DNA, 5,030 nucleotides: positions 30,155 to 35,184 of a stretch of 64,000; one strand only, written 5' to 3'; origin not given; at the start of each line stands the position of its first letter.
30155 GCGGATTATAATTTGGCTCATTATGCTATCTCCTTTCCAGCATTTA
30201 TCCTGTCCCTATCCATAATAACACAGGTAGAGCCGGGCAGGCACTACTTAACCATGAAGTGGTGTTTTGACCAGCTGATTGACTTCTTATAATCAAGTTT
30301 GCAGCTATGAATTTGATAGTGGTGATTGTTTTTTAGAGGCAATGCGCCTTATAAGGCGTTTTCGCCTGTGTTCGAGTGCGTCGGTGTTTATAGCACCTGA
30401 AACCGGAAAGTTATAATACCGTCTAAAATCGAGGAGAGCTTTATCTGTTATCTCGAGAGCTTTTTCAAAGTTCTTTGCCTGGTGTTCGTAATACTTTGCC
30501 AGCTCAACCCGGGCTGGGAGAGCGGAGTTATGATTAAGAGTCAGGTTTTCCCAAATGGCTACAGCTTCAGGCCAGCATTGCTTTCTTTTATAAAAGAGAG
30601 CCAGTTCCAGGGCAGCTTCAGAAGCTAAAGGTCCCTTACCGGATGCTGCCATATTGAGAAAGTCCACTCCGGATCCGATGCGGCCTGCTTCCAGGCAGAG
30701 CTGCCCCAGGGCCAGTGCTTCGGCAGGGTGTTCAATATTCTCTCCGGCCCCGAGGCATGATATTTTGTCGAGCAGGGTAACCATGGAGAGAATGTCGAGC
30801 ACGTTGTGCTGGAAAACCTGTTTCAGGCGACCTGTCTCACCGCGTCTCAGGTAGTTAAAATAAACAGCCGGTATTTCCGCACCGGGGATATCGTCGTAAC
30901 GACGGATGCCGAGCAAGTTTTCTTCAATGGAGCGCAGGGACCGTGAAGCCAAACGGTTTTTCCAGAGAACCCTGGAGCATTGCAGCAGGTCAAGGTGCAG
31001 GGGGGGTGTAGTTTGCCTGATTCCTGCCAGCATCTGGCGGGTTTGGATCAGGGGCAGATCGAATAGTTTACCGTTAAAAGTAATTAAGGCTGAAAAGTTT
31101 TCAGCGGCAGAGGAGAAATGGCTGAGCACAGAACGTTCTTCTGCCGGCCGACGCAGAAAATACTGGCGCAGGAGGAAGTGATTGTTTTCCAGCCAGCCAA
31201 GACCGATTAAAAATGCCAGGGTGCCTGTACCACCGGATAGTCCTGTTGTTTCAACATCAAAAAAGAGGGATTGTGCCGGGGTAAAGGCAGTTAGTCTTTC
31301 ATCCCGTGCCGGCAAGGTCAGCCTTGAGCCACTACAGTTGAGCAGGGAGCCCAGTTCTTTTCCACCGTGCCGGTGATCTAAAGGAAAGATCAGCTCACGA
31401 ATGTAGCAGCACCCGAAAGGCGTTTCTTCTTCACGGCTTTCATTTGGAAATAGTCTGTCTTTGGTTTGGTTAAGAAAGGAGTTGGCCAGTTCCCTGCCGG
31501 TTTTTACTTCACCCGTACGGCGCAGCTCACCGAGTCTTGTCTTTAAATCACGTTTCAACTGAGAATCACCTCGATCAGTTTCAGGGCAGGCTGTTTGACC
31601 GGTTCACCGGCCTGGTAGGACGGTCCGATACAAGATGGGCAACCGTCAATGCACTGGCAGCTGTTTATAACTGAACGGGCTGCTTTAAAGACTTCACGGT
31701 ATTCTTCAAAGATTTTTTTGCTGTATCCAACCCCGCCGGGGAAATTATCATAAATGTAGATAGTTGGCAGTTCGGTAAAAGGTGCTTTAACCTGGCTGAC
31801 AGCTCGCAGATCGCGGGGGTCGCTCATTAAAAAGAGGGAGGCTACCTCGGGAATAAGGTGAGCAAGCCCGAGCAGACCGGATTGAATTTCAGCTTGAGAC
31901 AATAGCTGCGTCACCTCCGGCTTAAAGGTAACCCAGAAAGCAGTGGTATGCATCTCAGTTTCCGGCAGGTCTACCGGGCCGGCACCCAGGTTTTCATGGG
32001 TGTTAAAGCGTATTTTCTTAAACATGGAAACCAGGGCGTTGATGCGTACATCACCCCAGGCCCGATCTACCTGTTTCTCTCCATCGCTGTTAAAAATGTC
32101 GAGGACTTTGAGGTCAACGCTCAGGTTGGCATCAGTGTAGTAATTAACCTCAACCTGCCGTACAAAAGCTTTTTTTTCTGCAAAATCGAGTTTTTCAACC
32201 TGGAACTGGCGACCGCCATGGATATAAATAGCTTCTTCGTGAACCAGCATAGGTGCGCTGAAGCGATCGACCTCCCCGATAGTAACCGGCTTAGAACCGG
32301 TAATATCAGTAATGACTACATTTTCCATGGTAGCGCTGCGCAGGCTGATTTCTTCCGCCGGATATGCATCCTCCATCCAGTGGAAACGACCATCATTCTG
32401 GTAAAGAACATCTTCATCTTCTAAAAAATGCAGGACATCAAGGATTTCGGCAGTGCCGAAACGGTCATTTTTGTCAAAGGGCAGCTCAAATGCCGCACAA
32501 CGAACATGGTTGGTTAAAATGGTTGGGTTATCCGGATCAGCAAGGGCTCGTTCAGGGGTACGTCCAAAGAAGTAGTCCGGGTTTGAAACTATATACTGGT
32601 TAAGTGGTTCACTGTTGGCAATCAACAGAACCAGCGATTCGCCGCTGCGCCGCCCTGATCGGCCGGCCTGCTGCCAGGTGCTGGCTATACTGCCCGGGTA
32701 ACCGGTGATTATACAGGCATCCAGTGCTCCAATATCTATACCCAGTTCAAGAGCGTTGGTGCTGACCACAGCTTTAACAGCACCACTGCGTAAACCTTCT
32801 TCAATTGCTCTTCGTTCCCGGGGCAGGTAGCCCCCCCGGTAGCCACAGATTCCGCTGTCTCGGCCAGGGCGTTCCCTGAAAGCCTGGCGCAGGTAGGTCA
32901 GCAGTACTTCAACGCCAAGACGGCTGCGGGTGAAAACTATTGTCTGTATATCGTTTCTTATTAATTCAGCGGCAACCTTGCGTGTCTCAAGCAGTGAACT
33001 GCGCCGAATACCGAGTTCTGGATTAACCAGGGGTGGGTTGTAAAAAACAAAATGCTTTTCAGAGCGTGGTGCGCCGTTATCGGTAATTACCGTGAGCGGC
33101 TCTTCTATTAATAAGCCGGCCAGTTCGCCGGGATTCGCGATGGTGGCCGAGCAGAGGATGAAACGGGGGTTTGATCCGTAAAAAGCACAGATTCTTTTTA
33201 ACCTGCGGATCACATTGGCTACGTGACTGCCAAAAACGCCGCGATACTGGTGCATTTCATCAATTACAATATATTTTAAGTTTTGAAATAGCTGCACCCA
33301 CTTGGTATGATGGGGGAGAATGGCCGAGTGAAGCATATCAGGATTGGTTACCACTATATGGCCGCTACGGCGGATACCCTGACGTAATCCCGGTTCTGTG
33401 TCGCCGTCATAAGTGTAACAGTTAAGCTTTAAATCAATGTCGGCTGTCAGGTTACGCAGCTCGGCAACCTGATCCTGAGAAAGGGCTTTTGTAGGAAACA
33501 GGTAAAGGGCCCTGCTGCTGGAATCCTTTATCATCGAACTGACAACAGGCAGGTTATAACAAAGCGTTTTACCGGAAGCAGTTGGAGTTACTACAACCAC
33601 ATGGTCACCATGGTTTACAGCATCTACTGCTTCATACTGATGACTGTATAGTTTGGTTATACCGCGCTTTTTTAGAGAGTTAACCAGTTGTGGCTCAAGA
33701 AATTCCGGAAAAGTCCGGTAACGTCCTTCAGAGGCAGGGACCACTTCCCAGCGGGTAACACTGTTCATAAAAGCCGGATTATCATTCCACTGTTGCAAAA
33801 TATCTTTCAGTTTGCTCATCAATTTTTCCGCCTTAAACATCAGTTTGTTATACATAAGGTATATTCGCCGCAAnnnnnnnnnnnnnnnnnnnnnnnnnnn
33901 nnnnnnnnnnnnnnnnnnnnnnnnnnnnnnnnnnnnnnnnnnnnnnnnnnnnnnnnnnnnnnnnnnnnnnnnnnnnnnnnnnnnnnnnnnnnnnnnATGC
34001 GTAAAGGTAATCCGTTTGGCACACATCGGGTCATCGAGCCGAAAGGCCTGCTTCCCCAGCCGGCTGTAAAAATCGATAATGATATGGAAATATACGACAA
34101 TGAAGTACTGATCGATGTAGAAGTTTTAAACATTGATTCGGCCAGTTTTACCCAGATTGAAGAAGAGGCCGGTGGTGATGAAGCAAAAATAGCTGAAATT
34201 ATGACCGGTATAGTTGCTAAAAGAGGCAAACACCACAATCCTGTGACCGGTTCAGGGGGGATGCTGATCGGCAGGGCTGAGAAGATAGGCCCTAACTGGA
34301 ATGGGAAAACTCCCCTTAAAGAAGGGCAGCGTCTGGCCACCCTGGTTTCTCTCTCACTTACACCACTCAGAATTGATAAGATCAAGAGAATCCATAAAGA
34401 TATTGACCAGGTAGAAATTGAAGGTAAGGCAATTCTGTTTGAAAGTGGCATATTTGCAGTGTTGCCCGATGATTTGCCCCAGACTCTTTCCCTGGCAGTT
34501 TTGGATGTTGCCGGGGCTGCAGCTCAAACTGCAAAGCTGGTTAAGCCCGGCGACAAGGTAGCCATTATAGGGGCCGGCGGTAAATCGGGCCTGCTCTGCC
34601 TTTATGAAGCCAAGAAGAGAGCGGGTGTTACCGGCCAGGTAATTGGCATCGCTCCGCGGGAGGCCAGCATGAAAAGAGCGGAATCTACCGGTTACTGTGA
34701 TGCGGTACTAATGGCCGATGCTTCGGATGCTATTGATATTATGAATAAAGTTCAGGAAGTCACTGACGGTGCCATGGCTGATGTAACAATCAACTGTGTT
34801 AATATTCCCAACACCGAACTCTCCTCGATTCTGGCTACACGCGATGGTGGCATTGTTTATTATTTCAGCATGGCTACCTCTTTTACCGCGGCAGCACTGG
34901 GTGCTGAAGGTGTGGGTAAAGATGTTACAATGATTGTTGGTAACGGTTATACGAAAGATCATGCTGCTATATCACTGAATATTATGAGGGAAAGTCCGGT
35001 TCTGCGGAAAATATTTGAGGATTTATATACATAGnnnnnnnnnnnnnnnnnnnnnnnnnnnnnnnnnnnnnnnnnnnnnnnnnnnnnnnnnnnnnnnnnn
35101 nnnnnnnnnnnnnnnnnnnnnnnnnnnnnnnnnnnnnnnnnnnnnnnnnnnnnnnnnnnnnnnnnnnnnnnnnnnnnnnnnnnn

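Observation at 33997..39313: Lysine-fermentation-like cluster (kdd, saccharopine-dehydrogenase-like, kal, kce) with a separately transcribed GSA-aminomutase-like PLP enzyme and no kamA/kamDE in the window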

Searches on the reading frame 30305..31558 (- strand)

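Call 3: search_protein_families(library=pfam, proteins=[window:30305-31558:-])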
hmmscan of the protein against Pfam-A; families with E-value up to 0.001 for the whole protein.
window:30305-31558:- (417 aa): 2 families
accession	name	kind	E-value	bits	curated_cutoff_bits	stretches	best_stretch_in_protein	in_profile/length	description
PF13482.12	RNase_H_2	-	1.9e-37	129.2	22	1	98-266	1-164/165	RNase_H superfamily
PF10108.15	DNA_pol_B_exo2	-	6e-05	23.3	24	1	138-183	34-80/213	Predicted 3'-5' exonuclease related to the exonuclease domain of PolB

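Call 4: search_protein_families(library=ncbifam, proteins=[window:30305-31558:-])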
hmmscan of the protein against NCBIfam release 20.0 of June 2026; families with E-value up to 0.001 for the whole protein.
window:30305-31558:- (417 aa): 0 families

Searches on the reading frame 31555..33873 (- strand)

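Call 3: search_protein_families(library=pfam, proteins=[window:31555-33873:-])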
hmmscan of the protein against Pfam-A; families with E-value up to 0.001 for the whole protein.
window:31555-33873:- (772 aa): 5 families
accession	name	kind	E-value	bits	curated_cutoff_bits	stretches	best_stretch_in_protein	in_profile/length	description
PF00270.35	DEAD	-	4.2e-35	121.4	26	1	77-246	2-161/167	DEAD/DEAH box helicase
PF09369.15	MZB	-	8e-21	75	24.2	1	670-749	1-80/80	MrfA Zn-binding domain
PF00271.37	Helicase_C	-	1.6e-14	54.5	23.5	1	303-409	8-109/110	Helicase conserved C-terminal domain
PF04851.21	ResIII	-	5e-10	40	22.5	1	74-223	3-148/164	Type III restriction enzyme, res subunit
PF22982.3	WHD_HRQ1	-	1.1e-09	39.6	27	1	446-514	2-70/70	ATP-dependent helicase HRQ1, winged helix domain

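Call 4: search_protein_families(library=ncbifam, proteins=[window:31555-33873:-])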
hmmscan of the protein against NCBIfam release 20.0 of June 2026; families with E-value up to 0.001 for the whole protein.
window:31555-33873:- (772 aa): 26 families (the best 25 are shown)
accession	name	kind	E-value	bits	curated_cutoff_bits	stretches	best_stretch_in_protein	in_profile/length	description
TIGR03817.1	DECH_helic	hypoth_equivalog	7.7e-202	672.4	874.1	1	42-769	4-737/742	helicase/secretion neighborhood putative DEAH-box helicase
TIGR04121.1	DEXH_lig_assoc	equivalog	3.5e-43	147.4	850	1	69-419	9-356/804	ligase-associated DNA damage response DEXH box helicase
NF010338.0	PRK13767.1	equivalog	8.1e-35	120.3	849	1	70-412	29-388/877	ATP-dependent helicase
NF001308.0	PRK00254.1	equivalog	2.4e-22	78.9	1216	1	62-319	11-249/720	ATP-dependent DNA helicase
NF002654.0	PRK02362.1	equivalog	2.3e-21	75.8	887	1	61-323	10-258/739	ATP-dependent DNA helicase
NF007284.0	PRK09751.1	equivalog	2.2e-19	68.3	1496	2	348-411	357-421/1538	ATP-dependent helicase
NF002251.0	PRK01172.1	equivalog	8.7e-18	63.9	891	1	74-335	22-263/674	ATP-dependent DNA helicase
NF040935.1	helicase_Hel308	equivalog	1.9e-17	62.7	1200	1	62-259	14-195/704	ATP-dependent DNA helicase Hel308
NF010337.0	PRK13766.1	equivalog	2.5e-16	59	610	2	80-213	22-147/781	Hef nuclease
NF041063.1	DpdF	equivalog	5.6e-16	58.3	550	1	79-246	145-323/813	protein DpdF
TIGR01389.1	recQ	equivalog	4.5e-13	48.5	640.2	2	73-143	12-77/591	DNA helicase RecQ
TIGR00614.1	recQ_fam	subfamily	4e-12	45.7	219.8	1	71-144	8-76/470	RecQ family ATP-dependent DNA helicase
NF053711.1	RNA_heli_RhlE1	exception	2.6e-11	42.9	750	1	60-420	10-351/434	RNA helicase RhlE1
NF008744.0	PRK11776.1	equivalog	5.1e-11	41.8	524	1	59-414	11-341/460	ATP-dependent RNA helicase DbpA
NF053631.1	RNA_helic_CshA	equivalog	1e-10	41.1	646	1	59-209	6-152/434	degradosome RNA helicase CshA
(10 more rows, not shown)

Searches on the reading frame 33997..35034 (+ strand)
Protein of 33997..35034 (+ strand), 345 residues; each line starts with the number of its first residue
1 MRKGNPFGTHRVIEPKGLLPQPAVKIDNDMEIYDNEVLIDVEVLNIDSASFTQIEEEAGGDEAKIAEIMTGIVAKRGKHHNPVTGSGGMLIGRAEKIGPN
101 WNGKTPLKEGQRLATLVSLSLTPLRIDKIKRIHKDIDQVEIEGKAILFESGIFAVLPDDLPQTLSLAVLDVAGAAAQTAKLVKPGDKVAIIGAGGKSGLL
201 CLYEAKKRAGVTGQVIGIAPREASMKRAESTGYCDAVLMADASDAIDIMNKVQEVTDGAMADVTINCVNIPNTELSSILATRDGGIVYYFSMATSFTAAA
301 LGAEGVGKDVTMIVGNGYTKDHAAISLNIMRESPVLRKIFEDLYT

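Call 3: search_protein_families(library=pfam, proteins=[window:33997-35034:+])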
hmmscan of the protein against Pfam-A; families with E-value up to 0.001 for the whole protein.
window:33997-35034:+ (345 aa): 1 family
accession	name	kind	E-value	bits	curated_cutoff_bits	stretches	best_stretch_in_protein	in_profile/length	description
PF00107.32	ADH_zinc_N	-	1.8e-08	34.8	31.8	1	201-292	6-90/129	Zinc-binding dehydrogenase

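Call 4: search_protein_families(library=ncbifam, proteins=[window:33997-35034:+])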
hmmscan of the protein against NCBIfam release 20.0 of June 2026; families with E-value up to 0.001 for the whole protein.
window:33997-35034:+ (345 aa): 6 families
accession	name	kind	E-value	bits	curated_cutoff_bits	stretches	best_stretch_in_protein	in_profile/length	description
NF052381.1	Lys_ferment_KDD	equivalog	6.1e-81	270.6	200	1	8-183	1-178/178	L-erythro-3,5-diaminohexanoate dehydrogenase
TIGR03451.1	mycoS_dep_FDH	equivalog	2.2e-07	30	512.9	1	166-277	159-262/358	S-(hydroxymethyl)mycothiol dehydrogenase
NF041097.1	keto_inos_dh_IolM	equivalog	5.8e-07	28.5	450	1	178-281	200-300/389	scyllo-inosose 3-dehydrogenase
TIGR03989.1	Rxyl_3153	subfamily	2.2e-06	27.2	440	1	167-289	170-285/370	NDMA-dependent alcohol dehydrogenase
TIGR00692.1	tdh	equivalog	0.00056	19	458.35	1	156-294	133-264/340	L-threonine 3-dehydrogenase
NF006940.0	PRK09422.1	equivalog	0.0009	18.3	344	0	174-267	151-238/338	alcohol dehydrogenase AdhP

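Call 58: search_solved_structures(query=window:33997-35034:+, max_evalue=0.00001)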
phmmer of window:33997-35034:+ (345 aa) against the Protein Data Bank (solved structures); distinct sequences matched with E-value up to 0.00001: 3.
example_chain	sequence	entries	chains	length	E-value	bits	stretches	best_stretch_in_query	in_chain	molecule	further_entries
7dl3_A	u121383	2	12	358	4.6e-114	384.3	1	4-344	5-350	3,5-diaminohexanoate dehydrogenase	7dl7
7dl0_A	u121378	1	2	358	5.3e-113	380.8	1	4-344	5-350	3,5-diaminohexanoate dehydrogenase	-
7dl1_A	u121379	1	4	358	2.9e-112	378.4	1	4-344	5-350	3,5-diaminohexanoate dehydrogenase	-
